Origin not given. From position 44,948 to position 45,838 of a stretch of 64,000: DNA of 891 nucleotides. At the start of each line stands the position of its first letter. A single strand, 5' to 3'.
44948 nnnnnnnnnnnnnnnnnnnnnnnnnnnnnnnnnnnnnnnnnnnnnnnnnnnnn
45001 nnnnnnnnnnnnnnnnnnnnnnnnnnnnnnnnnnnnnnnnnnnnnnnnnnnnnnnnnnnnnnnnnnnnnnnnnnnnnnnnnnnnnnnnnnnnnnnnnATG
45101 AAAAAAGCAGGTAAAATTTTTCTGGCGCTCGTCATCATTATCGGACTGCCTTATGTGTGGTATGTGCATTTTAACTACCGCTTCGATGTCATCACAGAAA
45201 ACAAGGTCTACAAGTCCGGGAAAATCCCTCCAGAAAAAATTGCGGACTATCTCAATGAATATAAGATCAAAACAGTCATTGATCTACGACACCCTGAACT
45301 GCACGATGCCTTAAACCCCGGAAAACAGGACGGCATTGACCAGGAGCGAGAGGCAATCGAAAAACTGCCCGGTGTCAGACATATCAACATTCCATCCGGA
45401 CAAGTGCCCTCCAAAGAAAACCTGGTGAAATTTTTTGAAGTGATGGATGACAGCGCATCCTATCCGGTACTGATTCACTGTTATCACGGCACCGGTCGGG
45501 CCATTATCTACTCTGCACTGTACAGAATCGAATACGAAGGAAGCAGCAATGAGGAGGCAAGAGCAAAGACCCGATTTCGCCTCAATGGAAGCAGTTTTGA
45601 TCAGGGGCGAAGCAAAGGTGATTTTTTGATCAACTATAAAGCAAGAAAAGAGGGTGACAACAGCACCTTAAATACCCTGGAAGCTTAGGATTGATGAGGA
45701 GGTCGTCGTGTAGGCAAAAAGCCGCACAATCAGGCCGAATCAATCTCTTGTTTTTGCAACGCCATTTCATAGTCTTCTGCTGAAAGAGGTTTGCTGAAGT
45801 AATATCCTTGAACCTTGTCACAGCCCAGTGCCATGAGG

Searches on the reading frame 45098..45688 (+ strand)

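Call 25: search_protein_families(library=pfam, proteins=[window:45098-45688:+], max_evalue=0.001)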
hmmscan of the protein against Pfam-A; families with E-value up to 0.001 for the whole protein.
window:45098-45688:+ (196 aa): 5 families
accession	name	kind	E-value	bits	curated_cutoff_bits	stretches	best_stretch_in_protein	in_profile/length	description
PF22741.1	PTP-NADK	-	7.8e-13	48.6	27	1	34-164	27-151/163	DSP-PTPase phosphatase fused to NAD+ Kinase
PF22785.1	Tc-R-P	-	4.1e-07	30.9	27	1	50-135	17-93/106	Polymorphic toxin system, DSP-PTPase phosphatase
PF13350.11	Y_phosphatase3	-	3.2e-05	24.4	22.2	0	34-135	25-142/240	Tyrosine phosphatase family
PF03162.18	Y_phosphatase2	-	0.00024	21.2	27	1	34-134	11-104/165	Tyrosine phosphatase family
PF22784.1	PTP-SAK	-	0.00085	19.8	27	0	91-143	55-109/153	Swiss Army Knife protein, DSP-PTPase phosphatase domain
